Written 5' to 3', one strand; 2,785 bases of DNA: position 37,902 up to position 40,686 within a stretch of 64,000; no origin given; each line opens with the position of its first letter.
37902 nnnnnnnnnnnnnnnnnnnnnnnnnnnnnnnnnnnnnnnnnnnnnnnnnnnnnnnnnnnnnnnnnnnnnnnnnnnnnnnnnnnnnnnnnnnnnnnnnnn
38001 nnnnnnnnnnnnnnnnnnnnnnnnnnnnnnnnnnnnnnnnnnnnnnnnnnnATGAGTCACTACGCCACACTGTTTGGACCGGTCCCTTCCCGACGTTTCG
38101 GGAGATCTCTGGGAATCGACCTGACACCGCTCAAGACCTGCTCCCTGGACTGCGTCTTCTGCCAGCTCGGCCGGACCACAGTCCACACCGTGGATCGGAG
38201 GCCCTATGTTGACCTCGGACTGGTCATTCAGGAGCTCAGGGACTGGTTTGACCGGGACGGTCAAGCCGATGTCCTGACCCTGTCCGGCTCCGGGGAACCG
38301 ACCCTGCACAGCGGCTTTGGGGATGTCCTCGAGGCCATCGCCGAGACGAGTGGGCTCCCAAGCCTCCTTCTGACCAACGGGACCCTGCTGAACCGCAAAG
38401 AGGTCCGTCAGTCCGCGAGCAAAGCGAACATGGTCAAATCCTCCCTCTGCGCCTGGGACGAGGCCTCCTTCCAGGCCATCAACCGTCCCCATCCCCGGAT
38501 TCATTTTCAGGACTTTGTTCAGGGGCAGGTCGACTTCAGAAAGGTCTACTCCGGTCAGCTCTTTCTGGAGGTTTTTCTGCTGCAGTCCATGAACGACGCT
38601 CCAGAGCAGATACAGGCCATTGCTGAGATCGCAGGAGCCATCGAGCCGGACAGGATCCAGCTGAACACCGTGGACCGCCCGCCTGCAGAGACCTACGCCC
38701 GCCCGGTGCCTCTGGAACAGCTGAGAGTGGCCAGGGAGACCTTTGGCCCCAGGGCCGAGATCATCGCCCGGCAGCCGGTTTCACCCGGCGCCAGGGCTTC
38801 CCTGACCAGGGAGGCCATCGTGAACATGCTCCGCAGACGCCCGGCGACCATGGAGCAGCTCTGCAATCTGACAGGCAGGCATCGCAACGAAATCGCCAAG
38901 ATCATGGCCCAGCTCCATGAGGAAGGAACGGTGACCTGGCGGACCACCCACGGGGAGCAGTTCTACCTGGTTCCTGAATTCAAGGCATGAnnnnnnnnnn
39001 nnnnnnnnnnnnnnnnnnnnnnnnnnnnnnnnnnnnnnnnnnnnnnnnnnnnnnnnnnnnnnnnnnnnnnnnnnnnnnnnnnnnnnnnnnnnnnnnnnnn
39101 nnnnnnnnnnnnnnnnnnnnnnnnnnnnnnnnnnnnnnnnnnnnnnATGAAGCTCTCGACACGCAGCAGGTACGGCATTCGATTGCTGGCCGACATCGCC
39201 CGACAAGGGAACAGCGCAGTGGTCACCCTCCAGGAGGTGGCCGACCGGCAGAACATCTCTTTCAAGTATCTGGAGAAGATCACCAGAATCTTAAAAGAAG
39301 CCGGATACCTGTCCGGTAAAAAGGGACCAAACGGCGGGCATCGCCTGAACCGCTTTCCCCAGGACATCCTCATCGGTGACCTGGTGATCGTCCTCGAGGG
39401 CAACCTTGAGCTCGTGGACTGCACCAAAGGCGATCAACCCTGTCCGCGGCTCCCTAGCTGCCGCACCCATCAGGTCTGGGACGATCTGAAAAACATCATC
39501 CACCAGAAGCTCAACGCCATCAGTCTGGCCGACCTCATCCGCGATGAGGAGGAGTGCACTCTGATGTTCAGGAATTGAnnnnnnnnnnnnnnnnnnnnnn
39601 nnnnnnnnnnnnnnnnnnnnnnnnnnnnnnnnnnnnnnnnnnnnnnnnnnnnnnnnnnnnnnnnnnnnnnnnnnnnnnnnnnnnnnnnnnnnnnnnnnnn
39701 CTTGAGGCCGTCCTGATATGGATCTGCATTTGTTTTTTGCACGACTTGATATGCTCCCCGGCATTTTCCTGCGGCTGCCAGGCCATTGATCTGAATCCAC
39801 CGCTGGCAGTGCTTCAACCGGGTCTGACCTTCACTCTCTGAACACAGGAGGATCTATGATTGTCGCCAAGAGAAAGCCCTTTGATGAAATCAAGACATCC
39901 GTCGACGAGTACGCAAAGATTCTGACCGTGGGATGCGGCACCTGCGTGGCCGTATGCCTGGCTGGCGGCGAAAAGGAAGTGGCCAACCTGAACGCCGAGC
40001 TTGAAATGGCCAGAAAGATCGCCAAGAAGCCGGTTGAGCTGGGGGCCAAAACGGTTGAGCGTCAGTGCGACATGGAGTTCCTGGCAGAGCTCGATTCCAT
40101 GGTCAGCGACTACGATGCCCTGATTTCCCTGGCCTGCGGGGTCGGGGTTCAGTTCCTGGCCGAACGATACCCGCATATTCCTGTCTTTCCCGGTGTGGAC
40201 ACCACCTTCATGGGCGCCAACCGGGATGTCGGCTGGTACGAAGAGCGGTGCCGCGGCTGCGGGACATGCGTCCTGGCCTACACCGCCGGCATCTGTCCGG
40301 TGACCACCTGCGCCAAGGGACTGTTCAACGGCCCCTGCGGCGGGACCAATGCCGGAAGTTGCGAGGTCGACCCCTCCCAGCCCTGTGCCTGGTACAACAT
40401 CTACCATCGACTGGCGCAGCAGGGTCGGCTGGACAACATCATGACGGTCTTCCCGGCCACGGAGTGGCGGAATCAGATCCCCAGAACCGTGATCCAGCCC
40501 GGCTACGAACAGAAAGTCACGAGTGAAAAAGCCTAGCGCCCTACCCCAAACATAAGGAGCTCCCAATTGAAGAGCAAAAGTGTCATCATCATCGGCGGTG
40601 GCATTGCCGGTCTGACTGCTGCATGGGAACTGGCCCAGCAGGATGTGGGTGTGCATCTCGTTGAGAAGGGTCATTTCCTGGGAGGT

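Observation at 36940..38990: NifX-like protein, two tandem DUF5320 paralogs with RGG/RG-rich tracts, and a radical SAM enzyme with a winged-helix tail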

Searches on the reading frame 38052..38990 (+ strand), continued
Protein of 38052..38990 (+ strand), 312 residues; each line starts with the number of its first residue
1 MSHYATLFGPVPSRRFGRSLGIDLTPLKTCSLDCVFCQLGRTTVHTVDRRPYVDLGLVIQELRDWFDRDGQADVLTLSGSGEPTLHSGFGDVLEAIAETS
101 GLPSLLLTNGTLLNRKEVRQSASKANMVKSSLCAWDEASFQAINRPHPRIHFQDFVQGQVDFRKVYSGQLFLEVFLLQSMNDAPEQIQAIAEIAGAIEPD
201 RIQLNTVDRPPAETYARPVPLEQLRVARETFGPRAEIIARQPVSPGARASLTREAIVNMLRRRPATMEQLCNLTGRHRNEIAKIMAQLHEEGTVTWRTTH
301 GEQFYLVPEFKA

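Call 67: find_encoding_contigs(protein=P0198, flank=7000, max_places=2)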
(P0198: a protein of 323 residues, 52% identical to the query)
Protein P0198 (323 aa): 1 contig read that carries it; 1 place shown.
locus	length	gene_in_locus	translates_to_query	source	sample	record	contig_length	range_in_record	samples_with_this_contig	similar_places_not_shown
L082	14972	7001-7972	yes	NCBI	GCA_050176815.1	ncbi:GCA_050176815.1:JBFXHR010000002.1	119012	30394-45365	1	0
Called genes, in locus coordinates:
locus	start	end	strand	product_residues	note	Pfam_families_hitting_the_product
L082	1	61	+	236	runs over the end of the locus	PF00578:AhpC-TSA, PF08534:Redoxin, PF10417:1-cysPrx_C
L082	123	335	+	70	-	PF11127:YgaP-like_TM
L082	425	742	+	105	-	PF00085:Thioredoxin, PF00578:AhpC-TSA (weak), PF13098:Thioredoxin_2, PF13905:Thioredoxin_8 (faint)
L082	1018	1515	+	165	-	PF03625:DUF302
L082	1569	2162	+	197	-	PF02001:DUF134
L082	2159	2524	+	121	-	PF02579:Nitro_FeMo-Co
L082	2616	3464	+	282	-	PF01656:CbiA, PF09140:MipZ (weak), PF10609:ParA, PF13614:AAA_31 (weak), PF00037:Fer4 (weak), PF14697:Fer4_21, PF12838:Fer4_7, PF00037:Fer4, +9 more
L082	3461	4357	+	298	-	PF01656:CbiA, PF10609:ParA (faint), PF25160:LdpA_Fe-S-bd (faint), PF00037:Fer4 (weak), PF14697:Fer4_21, PF12838:Fer4_7, PF00037:Fer4 (weak), PF12837:Fer4_6 (weak), +2 more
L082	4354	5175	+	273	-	PF00753:Lactamase_B, PF23023:Anti-Pycsar_Apyc1 (weak), PF12706:Lactamase_B_2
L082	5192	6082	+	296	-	PF01656:CbiA, PF02374:ArsA_ATPase (faint), PF09140:MipZ (weak), PF10609:ParA, PF13614:AAA_31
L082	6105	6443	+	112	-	PF02579:Nitro_FeMo-Co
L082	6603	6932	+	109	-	PF17253:DUF5320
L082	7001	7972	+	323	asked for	PF04055:Radical_SAM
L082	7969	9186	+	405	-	PF01053:Cys_Met_Meta_PP, PF00155:Aminotran_1_2, PF00266:Aminotran_5 (weak)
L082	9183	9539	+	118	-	PF02635:DsrE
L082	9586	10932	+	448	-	PF00890:FAD_binding_2 (faint), PF01266:DAO (faint), PF03486:HI0933_like (faint), PF07992:Pyr_redox_2, PF13450:NAD_binding_8 (faint), PF13738:Pyr_redox_3, PF00070:Pyr_redox, PF02852:Pyr_redox_dim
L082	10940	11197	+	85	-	PF09723:Zn_ribbon_8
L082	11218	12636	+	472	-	PF01966:HD, PF13489:Methyltransf_23, PF08241:Methyltransf_11, PF08242:Methyltransf_12 (weak), PF13649:Methyltransf_25, PF13847:Methyltransf_31 (faint), PF01209:Ubie_methyltran (weak)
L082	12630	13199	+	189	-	PF02463:SMC_N (faint), PF13476:AAA_23, PF13175:AAA_15 (weak), PF00005:ABC_tran (faint), PF13304:AAA_21 (faint)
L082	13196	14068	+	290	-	PF01937:ARMT1-like_dom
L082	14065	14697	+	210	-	-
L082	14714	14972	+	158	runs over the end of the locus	-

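Call 68: find_encoding_contigs(protein=P0212, flank=7000, max_places=2)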
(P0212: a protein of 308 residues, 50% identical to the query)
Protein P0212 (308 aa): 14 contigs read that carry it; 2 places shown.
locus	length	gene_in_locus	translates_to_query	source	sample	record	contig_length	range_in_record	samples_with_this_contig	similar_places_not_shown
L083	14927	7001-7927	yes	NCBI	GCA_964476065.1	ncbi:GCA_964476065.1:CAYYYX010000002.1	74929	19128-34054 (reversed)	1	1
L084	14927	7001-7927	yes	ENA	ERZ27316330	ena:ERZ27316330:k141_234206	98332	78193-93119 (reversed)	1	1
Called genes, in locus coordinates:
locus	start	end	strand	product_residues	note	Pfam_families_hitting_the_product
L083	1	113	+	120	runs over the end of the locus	PF02579:Nitro_FeMo-Co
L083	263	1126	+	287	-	PF01937:ARMT1-like_dom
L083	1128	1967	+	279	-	PF01656:CbiA, PF10609:ParA (weak), PF13614:AAA_31 (faint), PF00037:Fer4 (weak), PF12837:Fer4_6 (weak), PF13237:Fer4_10 (weak), PF14697:Fer4_21 (weak), PF13187:Fer4_9 (weak), +4 more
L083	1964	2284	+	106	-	PF02635:DsrE (faint)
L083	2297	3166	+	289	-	PF01656:CbiA, PF10609:ParA (faint), PF12838:Fer4_7 (faint), PF12797:Fer4_2 (faint), PF12837:Fer4_6 (faint), PF14697:Fer4_21 (weak), PF13187:Fer4_9 (weak), PF00037:Fer4 (weak), +1 more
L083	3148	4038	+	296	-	PF20720:nSTAND3 (weak), PF10609:ParA, PF01656:CbiA, PF02374:ArsA_ATPase (weak), PF09140:MipZ (weak), PF13614:AAA_31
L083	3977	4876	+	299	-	PF23023:Anti-Pycsar_Apyc1 (weak), PF00753:Lactamase_B, PF12706:Lactamase_B_2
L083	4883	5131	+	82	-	-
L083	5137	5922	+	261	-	PF13183:Fer4_8 (faint), PF14697:Fer4_21 (faint), PF12797:Fer4_2 (faint), PF00037:Fer4 (weak), PF12837:Fer4_6 (faint), PF12838:Fer4_7 (weak), PF13187:Fer4_9 (faint), PF13237:Fer4_10 (weak)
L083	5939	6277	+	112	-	PF02579:Nitro_FeMo-Co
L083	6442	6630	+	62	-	PF12837:Fer4_6 (weak), PF00037:Fer4 (weak), PF13459:Fer4_15, PF13370:Fer4_13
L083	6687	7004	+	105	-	PF01980:TrmO_N (weak)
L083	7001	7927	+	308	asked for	PF04055:Radical_SAM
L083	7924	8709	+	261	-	PF01966:HD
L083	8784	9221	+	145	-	PF02001:DUF134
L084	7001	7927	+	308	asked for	PF04055:Radical_SAM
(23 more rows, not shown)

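Call 89: find_encoding_contigs(protein=P0177, flank=8000, max_places=1)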
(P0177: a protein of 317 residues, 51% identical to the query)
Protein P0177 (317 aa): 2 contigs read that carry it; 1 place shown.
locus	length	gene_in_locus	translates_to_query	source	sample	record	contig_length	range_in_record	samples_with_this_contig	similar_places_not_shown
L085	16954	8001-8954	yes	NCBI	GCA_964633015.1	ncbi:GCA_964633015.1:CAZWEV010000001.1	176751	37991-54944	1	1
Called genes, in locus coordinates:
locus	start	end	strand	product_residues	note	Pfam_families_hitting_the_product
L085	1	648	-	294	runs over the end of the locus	PF00535:Glycos_transf_2, PF10111:Glyco_tranf_2_2 (weak), PF13641:Glyco_tranf_2_3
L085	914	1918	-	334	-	PF00685:Sulfotransfer_1, PF13469:Sulfotransfer_3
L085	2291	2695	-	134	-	-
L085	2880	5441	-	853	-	PF03706:LPG_synthase_TM, PF09924:LPG_synthase_C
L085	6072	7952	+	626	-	PF06480:FtsH_ext, PF06068:TIP49 (weak), PF13191:AAA_16 (faint), PF00004:AAA, PF17862:AAA_lid_3, PF01434:Peptidase_M41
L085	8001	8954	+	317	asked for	PF04055:Radical_SAM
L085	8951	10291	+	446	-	PF01266:DAO (faint), PF03486:HI0933_like (faint), PF07992:Pyr_redox_2, PF13738:Pyr_redox_3 (faint), PF00070:Pyr_redox, PF02852:Pyr_redox_dim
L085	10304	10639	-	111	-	PF02001:DUF134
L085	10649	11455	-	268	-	PF13189:Cytidylate_kin2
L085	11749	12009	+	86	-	-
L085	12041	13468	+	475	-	PF00089:Trypsin, PF13365:Trypsin_2, PF00595:PDZ, PF13180:PDZ_2, PF17820:PDZ_6, PF00595:PDZ, PF13180:PDZ_2, PF17820:PDZ_6, +4 more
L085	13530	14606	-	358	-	PF03739:LptF_LptG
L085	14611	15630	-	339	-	PF01210:NAD_Gly3P_dh_N, PF02558:ApbA (weak), PF03446:NAD_binding_2 (weak), PF07479:NAD_Gly3P_dh_C, PF20618:GPD_NAD_C_bact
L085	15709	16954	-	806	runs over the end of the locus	PF00521:DNA_topoisoIV, PF03989:DNA_gyraseA_C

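Call 90: find_encoding_contigs(protein=P0217, flank=8000, max_places=1)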
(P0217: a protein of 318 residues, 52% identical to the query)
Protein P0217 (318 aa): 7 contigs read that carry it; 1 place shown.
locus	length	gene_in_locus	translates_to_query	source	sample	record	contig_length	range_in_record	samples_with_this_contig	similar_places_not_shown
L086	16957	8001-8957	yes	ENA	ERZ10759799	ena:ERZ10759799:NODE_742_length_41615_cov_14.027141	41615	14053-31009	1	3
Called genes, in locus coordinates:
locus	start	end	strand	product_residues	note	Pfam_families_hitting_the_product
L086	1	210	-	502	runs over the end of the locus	PF22113:Mtrc-MtrF_II-IV_dom (faint), PF14522:Cytochrome_C7 (faint), PF14537:Cytochrom_c3_2 (faint), PF13435:Cytochrome_C554 (faint), PF13447:Multi-haem_cyto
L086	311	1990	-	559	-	PF01039:Carboxyl_trans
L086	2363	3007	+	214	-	PF02589:LUD_dom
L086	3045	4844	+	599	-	PF00069:Pkinase, PF07714:PK_Tyr_Ser-Thr, PF13181:TPR_8 (faint), PF07719:TPR_2 (faint), PF13414:TPR_11, PF13432:TPR_16, PF14559:TPR_19 (weak), PF00515:TPR_1 (weak), +5 more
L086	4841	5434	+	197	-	-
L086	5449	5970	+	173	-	-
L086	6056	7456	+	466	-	PF00989:PAS, PF08448:PAS_4, PF13426:PAS_9, PF00158:Sigma54_activat, PF14532:Sigma54_activ_2, PF07728:AAA_5, PF25601:AAA_lid_14, PF02954:HTH_8, +2 more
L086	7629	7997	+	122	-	PF02579:Nitro_FeMo-Co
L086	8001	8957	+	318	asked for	PF04055:Radical_SAM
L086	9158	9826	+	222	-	-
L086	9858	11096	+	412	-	PF01656:CbiA, PF02374:ArsA_ATPase (weak), PF09140:MipZ (weak), PF10609:ParA, PF13614:AAA_31 (faint), PF02579:Nitro_FeMo-Co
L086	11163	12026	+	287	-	PF00142:Fer4_NifH (faint), PF01656:CbiA, PF10609:ParA, PF13614:AAA_31 (weak), PF00037:Fer4 (weak), PF14697:Fer4_21 (weak), PF13187:Fer4_9 (weak), PF00037:Fer4 (weak), +6 more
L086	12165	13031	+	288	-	PF00142:Fer4_NifH (faint), PF01656:CbiA, PF10609:ParA (faint), PF12838:Fer4_7 (faint), PF00037:Fer4 (faint), PF12797:Fer4_2 (faint), PF14697:Fer4_21 (weak)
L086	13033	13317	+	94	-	-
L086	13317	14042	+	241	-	PF13938:DUF4213, PF04016:DUF364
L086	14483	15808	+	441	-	PF02321:OEP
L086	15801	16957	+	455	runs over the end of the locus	-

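Call 91: find_encoding_contigs(protein=P0213, flank=8000, max_places=1)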
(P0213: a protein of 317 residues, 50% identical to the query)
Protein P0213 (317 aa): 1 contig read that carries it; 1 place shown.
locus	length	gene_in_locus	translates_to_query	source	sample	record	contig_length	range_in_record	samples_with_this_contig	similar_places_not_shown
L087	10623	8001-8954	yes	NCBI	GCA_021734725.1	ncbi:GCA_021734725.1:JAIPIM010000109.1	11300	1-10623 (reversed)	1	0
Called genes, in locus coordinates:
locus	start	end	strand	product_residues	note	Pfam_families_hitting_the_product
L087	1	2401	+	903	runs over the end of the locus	PF13623:SurA_N_2 (weak), PF13624:SurA_N_3, PF13145:Rotamase_2, PF13616:Rotamase_3, PF00639:Rotamase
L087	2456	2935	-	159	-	PF16697:Yop-YscD_cpl, PF00498:FHA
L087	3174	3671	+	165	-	PF01325:Fe_dep_repress, PF02742:Fe_dep_repr_C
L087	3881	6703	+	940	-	PF01547:SBP_bac_1, PF13416:SBP_bac_8, PF00528:BPD_transp_1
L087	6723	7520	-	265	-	PF01966:HD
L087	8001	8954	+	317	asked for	PF04055:Radical_SAM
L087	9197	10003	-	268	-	PF02579:Nitro_FeMo-Co, PF17253:DUF5320, PF00037:Fer4, PF13237:Fer4_10, PF14697:Fer4_21, PF12838:Fer4_7, PF13187:Fer4_9, PF00037:Fer4, +8 more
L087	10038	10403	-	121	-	PF01243:PNPOx_N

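Call 92: find_encoding_contigs(protein=P0124, flank=8000, max_places=1)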
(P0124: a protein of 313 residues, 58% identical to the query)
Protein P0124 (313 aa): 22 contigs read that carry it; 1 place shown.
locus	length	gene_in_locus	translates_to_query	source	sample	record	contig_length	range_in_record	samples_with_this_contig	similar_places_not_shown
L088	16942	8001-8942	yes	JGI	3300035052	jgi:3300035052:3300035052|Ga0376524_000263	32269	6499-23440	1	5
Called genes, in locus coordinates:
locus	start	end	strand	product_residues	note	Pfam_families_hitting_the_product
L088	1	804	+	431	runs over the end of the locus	PF03447:NAD_binding_3, PF00742:Homoserine_dh, PF01842:ACT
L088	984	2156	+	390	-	PF01676:Metalloenzyme, PF10143:PhosphMutase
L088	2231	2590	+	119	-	PF03061:4HBT, PF13279:4HBT_2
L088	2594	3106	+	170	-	-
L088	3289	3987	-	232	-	PF00702:Hydrolase, PF12710:HAD, PF13419:HAD_2, PF13242:Hydrolase_like (weak)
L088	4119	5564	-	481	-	PF02624:YcaO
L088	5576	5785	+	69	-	PF07311:Dodecin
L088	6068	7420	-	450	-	PF00291:PALP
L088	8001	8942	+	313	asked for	PF04055:Radical_SAM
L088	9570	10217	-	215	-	PF07027:DUF1318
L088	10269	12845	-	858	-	-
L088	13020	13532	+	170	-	-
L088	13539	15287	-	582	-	PF03193:RsgA_GTPase (faint), PF00350:Dynamin_N (faint)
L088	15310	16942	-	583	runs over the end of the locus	PF00350:Dynamin_N (weak), PF01926:MMR_HSR1 (faint)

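Call 95: search_protein_families(library=pfam, proteins=[L087:9200-10003:-, L086:9158-9823:+], max_evalue=0.01)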
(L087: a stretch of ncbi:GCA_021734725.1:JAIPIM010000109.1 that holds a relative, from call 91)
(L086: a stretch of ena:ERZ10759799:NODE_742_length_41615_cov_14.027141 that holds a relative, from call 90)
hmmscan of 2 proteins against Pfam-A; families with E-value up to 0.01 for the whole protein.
L087:9200-10003:- (268 aa): 18 families
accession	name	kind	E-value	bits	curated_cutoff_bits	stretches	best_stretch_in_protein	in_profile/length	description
PF02579.22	Nitro_FeMo-Co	-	7.3e-25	87.5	26.3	1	13-102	2-93/94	Dinitrogenase iron-molybdenum cofactor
PF00037.32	Fer4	-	2.9e-16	59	21.1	2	214-235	2-23/24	4Fe-4S binding domain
PF12837.12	Fer4_6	-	5.1e-13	48.7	25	2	212-235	1-24/24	4Fe-4S binding domain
PF12838.12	Fer4_7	-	5.3e-12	46.5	27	2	219-262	1-52/52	4Fe-4S dicluster domain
PF14697.11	Fer4_21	-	4.3e-11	43.2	35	2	213-263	1-57/59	4Fe-4S dicluster domain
PF12797.12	Fer4_2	-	1.4e-10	40.8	24.5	2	242-259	4-21/22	4Fe-4S binding domain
PF13187.11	Fer4_9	-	1.5e-09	38.2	27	2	220-262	2-51/52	4Fe-4S dicluster domain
PF13237.11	Fer4_10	-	2.4e-09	37.4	25.5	1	214-259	3-53/53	4Fe-4S dicluster domain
PF25160.1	LdpA_Fe-S-bd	-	4.3e-08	33.3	27.6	2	226-262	9-42/49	LdpA Fe-S cluster-binding domain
PF13484.11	Fer4_16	-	6.1e-08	33.8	30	1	220-238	2-20/66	4Fe-4S double cluster binding domain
PF17253.7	DUF5320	-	6.5e-08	34.1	27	1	115-202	17-99/99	Family of unknown function (DUF5320)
PF12800.12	Fer4_4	-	8.8e-08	32.3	24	2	218-232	2-16/17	4Fe-4S binding domain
PF13459.11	Fer4_15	-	1.3e-07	32.6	22.4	2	242-259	2-19/66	4Fe-4S single cluster domain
PF17179.9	Fer4_22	-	4.4e-06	27.9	27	0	190-233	52-94/95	4Fe-4S dicluster domain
PF13183.11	Fer4_8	-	0.00022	22.1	27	0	242-260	48-66/68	4Fe-4S dicluster domain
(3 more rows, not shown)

L086:9158-9823:+ (222 aa): 2 families
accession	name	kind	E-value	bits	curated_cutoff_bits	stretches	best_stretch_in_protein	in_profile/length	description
PF02579.22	Nitro_FeMo-Co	-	2.9e-21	76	26.3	1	13-102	2-93/94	Dinitrogenase iron-molybdenum cofactor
PF17253.7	DUF5320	-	7.2e-05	24.3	27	1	126-219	8-99/99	Family of unknown function (DUF5320)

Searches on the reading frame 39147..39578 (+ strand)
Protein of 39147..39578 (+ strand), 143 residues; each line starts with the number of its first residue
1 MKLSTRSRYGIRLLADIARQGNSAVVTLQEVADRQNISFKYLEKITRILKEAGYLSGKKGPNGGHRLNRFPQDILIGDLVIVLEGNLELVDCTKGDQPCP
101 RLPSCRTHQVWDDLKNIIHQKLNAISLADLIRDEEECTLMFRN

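Call 3: search_protein_families(library=pfam, proteins=[window:39147-39578:+], max_evalue=0.01)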
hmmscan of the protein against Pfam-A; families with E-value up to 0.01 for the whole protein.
window:39147-39578:+ (143 aa): 1 family
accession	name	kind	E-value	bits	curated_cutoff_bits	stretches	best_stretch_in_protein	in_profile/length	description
PF02082.26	Rrf2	-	1.6e-34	119.4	30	1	3-133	1-132/132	Iron-dependent Transcriptional regulator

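Call 4: search_protein_families(library=ncbifam, proteins=[window:39147-39578:+], max_evalue=0.01)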
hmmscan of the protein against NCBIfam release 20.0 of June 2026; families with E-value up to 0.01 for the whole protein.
window:39147-39578:+ (143 aa): 7 families
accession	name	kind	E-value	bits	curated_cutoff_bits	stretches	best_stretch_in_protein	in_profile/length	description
TIGR00738.1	rrf2_super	superfamily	4.4e-35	120.4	73.3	1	1-131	1-131/132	Rrf2 family transcriptional regulator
TIGR02010.1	IscR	equivalog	4.2e-29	101.1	207.55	1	1-135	1-134/135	Fe-S cluster assembly transcriptional regulator IscR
NF047409.1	Cys_reg_CymR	equivalog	3.8e-25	88.6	195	1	1-136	1-129/139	cysteine metabolism transcriptional regulator CymR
NF008110.0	PRK10857.1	equivalog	3.2e-21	75.8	275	1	1-135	1-134/164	Fe-S cluster assembly transcriptional regulator IscR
NF008886.0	PRK11920.1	equivalog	1.4e-17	63.7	193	1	1-139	1-139/153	iron-responsive transcriptional regulator RirA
NF008240.0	PRK11014.1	equivalog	2.2e-17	63.4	182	1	1-137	1-134/141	nitric oxide-sensing transcriptional repressor NsrR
TIGR02944.1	suf_reg_Xantho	equivalog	2.3e-17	63.6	110.65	1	2-130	3-130/130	SUF system Fe-S cluster assembly regulator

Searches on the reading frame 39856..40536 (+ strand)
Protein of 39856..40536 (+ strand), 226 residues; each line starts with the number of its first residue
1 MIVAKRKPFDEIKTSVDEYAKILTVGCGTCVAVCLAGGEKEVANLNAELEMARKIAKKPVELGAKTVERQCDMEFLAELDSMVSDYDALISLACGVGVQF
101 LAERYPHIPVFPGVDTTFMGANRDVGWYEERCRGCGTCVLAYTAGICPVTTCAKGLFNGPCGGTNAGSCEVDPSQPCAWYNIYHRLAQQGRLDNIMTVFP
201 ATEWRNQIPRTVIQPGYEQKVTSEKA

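Call 3: search_protein_families(library=pfam, proteins=[window:39856-40536:+], max_evalue=0.01)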
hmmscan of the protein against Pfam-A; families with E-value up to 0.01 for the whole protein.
window:39856-40536:+ (226 aa): 4 families
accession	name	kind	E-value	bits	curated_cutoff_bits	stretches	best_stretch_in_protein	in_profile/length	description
PF12225.13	DUF5981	-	5.4e-36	122.6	23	1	111-205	1-95/95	Methylene-tetrahydrofolate reductase C terminal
PF14697.11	Fer4_21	-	0.0031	18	35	0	119-152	28-56/59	4Fe-4S dicluster domain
PF12838.12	Fer4_7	-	0.0035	18.2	27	0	25-35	3-13/52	4Fe-4S dicluster domain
PF12797.12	Fer4_2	-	0.0086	16.4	24.5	0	128-141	6-19/22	4Fe-4S binding domain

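Call 4: search_protein_families(library=ncbifam, proteins=[window:39856-40536:+], max_evalue=0.01)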
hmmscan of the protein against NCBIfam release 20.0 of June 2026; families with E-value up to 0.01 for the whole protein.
window:39856-40536:+ (226 aa): 2 families
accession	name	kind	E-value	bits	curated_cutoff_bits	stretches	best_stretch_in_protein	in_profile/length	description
TIGR04003.1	rSAM_BssD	equivalog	0.00033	19.9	496.45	0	23-46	51-74/314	[benzylsuccinate synthase]-activating enzyme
NF007658.0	PRK10330.1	equivalog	0.00096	18.7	260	0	24-73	12-63/181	electron transport protein HydN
